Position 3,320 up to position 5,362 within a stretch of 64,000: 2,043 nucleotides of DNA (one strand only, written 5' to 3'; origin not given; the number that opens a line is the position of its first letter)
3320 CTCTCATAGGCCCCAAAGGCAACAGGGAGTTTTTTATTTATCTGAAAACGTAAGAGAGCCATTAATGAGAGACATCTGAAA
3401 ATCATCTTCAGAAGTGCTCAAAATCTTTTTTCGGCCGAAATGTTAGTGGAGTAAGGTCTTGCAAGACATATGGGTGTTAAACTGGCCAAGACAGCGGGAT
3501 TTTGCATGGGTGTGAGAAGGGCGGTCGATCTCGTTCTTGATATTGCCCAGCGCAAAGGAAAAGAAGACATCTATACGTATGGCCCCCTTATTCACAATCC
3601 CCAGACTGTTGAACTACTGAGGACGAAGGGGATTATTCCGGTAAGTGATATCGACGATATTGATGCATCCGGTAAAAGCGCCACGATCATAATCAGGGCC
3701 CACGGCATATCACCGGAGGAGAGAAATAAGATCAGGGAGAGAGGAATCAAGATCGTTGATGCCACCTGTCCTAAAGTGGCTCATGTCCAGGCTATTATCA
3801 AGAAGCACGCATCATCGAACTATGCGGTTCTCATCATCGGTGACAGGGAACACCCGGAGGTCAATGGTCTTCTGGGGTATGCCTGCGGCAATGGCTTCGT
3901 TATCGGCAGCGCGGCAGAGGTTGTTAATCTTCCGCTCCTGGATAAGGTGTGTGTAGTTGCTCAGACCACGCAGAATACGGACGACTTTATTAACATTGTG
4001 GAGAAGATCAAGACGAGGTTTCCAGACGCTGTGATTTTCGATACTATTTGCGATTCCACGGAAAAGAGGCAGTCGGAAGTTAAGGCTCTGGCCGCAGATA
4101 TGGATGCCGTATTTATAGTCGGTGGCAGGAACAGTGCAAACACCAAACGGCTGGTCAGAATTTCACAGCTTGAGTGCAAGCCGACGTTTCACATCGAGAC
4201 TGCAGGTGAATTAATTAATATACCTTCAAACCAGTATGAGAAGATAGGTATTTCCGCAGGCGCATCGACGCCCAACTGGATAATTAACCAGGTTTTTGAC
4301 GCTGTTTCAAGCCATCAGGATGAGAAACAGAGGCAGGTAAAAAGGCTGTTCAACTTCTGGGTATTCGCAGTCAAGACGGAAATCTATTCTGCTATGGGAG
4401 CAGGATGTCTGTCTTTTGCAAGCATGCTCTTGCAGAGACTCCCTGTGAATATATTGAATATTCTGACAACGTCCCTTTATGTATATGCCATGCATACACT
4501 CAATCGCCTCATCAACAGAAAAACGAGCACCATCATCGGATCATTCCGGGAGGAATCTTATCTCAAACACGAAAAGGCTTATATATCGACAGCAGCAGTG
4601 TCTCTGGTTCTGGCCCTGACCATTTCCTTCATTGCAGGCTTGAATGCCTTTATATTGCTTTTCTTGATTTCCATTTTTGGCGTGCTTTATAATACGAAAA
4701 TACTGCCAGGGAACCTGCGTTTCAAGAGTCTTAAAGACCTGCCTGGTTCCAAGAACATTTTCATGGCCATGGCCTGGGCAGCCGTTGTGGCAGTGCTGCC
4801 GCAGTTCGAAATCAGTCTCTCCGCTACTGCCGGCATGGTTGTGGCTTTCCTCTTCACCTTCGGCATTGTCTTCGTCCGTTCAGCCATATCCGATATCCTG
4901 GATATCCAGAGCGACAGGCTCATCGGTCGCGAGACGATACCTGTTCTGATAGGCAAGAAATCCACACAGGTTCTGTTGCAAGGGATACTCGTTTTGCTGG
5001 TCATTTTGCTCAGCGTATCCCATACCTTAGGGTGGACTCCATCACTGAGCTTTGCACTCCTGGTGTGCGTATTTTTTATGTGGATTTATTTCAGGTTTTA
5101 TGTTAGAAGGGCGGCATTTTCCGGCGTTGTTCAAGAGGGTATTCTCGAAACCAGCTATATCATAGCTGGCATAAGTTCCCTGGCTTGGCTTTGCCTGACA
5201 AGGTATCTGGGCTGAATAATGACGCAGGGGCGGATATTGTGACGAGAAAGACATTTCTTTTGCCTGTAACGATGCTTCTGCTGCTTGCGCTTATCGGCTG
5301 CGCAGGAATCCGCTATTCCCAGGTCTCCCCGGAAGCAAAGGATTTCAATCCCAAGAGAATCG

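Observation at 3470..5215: IspH fused in-frame to a 9-TM UbiA-superfamily-like membrane domain with a degenerate first Asp motif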

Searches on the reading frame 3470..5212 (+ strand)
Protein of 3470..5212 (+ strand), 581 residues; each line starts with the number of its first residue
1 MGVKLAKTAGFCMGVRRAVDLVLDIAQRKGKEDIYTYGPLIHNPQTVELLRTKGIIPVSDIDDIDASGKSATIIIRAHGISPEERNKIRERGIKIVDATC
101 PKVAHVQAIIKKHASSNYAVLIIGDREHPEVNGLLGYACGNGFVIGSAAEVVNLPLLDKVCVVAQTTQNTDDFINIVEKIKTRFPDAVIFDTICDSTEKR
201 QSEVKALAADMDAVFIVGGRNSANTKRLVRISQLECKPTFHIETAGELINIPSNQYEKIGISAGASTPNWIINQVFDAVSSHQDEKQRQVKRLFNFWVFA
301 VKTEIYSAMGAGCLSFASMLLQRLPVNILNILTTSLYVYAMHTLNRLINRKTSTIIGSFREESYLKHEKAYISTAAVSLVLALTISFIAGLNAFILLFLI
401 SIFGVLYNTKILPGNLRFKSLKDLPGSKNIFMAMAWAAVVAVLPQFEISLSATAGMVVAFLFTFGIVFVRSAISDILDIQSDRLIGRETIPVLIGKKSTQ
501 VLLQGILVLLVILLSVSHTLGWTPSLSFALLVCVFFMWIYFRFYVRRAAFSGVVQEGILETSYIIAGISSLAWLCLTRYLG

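Call 3: search_protein_families(library=pfam, proteins=[window:3470-5212:+], max_evalue=1)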
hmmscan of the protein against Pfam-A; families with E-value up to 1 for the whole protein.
window:3470-5212:+ (581 aa): 2 families
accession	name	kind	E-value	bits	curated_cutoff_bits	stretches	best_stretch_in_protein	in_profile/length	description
PF02401.23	LYTB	-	1.6e-92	310.1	24.5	1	3-279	1-266/267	LytB protein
PF01040.23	UbiA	-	5.1e-13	49.3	34.2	1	314-547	9-235/250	UbiA prenyltransferase family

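Call 4: search_protein_families(library=ncbifam, proteins=[window:3470-5212:+], max_evalue=1)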
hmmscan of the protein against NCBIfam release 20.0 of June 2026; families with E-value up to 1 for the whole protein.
window:3470-5212:+ (581 aa): 18 families
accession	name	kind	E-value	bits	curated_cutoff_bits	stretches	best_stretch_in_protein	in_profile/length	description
NF000907.0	PRK00087.1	equivalog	4.7e-95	319.2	624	1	1-289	1-285/671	bifunctional 4-hydroxy-3-methylbut-2-enyl diphosphate reductase/30S ribosomal protein S1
NF009024.0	PRK12360.1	equivalog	2.9e-88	295.8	387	1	1-279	1-278/281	4-hydroxy-3-methylbut-2-enyl diphosphate reductase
TIGR00216.1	ispH_lytB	equivalog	9.5e-85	284.2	187.85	1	3-279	2-279/282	4-hydroxy-3-methylbut-2-enyl diphosphate reductase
NF002187.0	PRK01045.1-1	equivalog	5.2e-83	278.4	276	1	1-283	1-279/282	4-hydroxy-3-methylbut-2-enyl diphosphate reductase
NF002190.0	PRK01045.1-4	subfamily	2.2e-61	207.5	389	1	3-305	9-315/321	4-hydroxy-3-methylbut-2-enyl diphosphate reductase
NF002188.0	PRK01045.1-2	equivalog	7.4e-58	196.1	420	1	2-304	2-306/315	4-hydroxy-3-methylbut-2-enyl diphosphate reductase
NF002189.0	PRK01045.1-3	equivalog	1.3e-54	185.4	444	1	3-306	16-320/326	4-hydroxy-3-methylbut-2-enyl diphosphate reductase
NF009911.0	PRK13371.1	equivalog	9.5e-41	140.1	440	2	3-177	57-227/405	4-hydroxy-3-methylbut-2-enyl diphosphate reductase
NF010117.0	PRK13591.1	equivalog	1.3e-18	67.1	238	1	302-534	35-256/307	prenyltransferase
NF009523.0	PRK12884.1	equivalog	4e-07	29.5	269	1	373-539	86-239/279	prenyltransferase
NF009513.0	PRK12872.1-3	equivalog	7.7e-07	28.9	288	1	416-544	135-264/293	prenyltransferase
NF009521.0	PRK12882.1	equivalog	3.2e-06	26.6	296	1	385-523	92-230/280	geranylgeranylglycerol-phosphate geranylgeranyltransferase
NF009512.0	PRK12872.1-1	equivalog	9.5e-05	22.1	278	1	442-519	158-239/303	geranylgeranylglycerol-phosphate geranylgeranyltransferase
NF009522.0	PRK12883.1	equivalog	0.00022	20.8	353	1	376-547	78-245/279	geranylgeranylglycerol-phosphate geranylgeranyltransferase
NF009516.0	PRK12875.1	equivalog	0.00094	18.3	205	1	365-519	95-241/292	prenyltransferase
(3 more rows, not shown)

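Call 64: predict_structure(alignment_id=A4)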
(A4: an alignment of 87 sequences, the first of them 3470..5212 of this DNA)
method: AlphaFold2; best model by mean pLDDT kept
length: 581 residues; sequences in the alignment: 87
mean_pLDDT: 94.9   pTM: 0.91
mean pLDDT of the five models: 94.9, 94.3, 94.1, 93.6, 93.4
residues with pLDDT >= 90: 513; 70-90: 66; 50-70: 2; < 50: 0
segments of 3 or more residues with pLDDT < 50: none
pLDDT, mean of each block of 10 residues (from residue 1): 94 95 90 94 90 94 86 97 97 97 98 98 97 98 98 98 97 98 98 97 97 97 94 96 94 94 94 92 81 93 97 99 98 98 94 82 92 98 98 97 95 90 95 98 96 98 98 94 91 96 98 98 98 97 83 93 98 96 84
secondary structure, 60 per line:
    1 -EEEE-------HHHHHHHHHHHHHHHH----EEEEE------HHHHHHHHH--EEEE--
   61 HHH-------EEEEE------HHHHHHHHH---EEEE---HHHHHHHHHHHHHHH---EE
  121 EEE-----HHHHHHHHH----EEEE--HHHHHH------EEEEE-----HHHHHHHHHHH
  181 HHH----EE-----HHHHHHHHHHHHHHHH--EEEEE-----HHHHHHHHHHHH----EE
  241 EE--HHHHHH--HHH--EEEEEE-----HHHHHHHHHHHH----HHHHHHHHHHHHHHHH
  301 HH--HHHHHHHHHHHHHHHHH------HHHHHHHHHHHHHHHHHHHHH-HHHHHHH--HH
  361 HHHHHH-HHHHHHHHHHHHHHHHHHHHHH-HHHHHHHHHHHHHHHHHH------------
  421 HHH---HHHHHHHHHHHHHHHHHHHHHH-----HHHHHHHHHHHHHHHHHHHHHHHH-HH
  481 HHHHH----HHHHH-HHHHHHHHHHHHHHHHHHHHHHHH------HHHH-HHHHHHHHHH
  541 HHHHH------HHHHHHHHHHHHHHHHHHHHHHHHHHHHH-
elements in order: E2-5 H13-28 E33-37 H44-52 E55-58 E71-75 H82-90 E94-97 H101-115 E119-123 H129-137 E142-145 H148-153 E160-164 H170-183 H195-210 E213-217 H223-234 E239-242 H245-250 E258-263 H269-280 H285-302 H305-321 H328-348 H350-356 H359-366 H368-389 H391-408 H427-448 H454-477 H479-485 H490-494 H496-519 H526-529 H531-545 H552-580

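Call 70: fold_search(model_id=the predicted structure, library=pdb)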
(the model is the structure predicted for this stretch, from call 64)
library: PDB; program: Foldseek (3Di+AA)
matches with E <= 10: 733; with E <= 0.001: 25
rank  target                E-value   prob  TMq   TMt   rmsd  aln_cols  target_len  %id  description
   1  3dnf_A                2.7e-20  1.00  0.39  0.72   4.9       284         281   40  Structure of (E)-4-Hydroxy-3-methyl-but-2-enyl Diphosphate Reductase, the Terminal Enzyme of the Non-Mevalonate Pathwa (released 2008-12-30)
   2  3dnf_B                2.8e-20  1.00  0.42  0.80   3.5       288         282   38  Structure of (E)-4-Hydroxy-3-methyl-but-2-enyl Diphosphate Reductase, the Terminal Enzyme of the Non-Mevalonate Pathwa (released 2008-12-30)
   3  3szu_A                1.7e-18  1.00  0.46  0.86   1.5       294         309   31  IspH:HMBPP complex structure of E126Q mutant (released 2011-11-30)
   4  9ql0_A                5.7e-18  1.00  0.46  0.83   1.9       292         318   30  E. coli IspH crystallized in the presence of adenosine hemisulfate (released 2026-04-08)
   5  3ke8_A                6.5e-18  1.00  0.46  0.85   1.9       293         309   31  Crystal structure of IspH:HMBPP-complex (released 2010-01-12)
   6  3f7t_A                1.1e-17  1.00  0.46  0.85   1.7       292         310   31  Structure of active IspH shows a novel fold with a [3Fe-4S] cluster in the catalytic centre (released 2009-07-07)
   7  3szu_B                1.2e-17  1.00  0.46  0.85   1.6       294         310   31  IspH:HMBPP complex structure of E126Q mutant (released 2011-11-30)
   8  3t0g_B                2.1e-17  1.00  0.46  0.85   2.0       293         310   30  IspH:HMBPP (substrate) structure of the T167C mutant (released 2011-11-30)
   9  4n7b                  3.2e-17  1.00  0.46  0.82   1.5       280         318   30  Structure of the E-1-hydroxy-2-methyl-but-2-enyl-4-diphosphate reductase from Plasmodium falciparum (released 2013-11-20)
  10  3t0f_A                3.3e-17  1.00  0.45  0.83   1.8       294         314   30  IspH:HMBPP (substrate) structure of the E126D mutant (released 2011-11-30)
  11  3t0g_A                1.0e-16  1.00  0.47  0.87   1.7       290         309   31  IspH:HMBPP (substrate) structure of the T167C mutant (released 2011-11-30)
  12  3t0f_B                1.6e-16  1.00  0.45  0.84   1.6       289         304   30  IspH:HMBPP (substrate) structure of the E126D mutant (released 2011-11-30)
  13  7bpu_A                6.5e-06  1.00  0.34  0.62   6.4       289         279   15  Structural and mechanistic insights into the biosynthesis of Digeranylgeranylglyceryl phosphate synthase in membranes (released 2021-04-14)
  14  4tq4_A                8.9e-06  1.00  0.33  0.59   6.2       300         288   15  Structure of a UbiA homolog from Archaeoglobus fulgidus bound to DMAPP and Mg2+ (released 2014-07-16)
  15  4tq3_A                1.2e-05  1.00  0.34  0.61   6.0       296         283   16  Structure of a UbiA homolog from Archaeoglobus fulgidus bound to GPP and Mg2+ (released 2014-07-16)
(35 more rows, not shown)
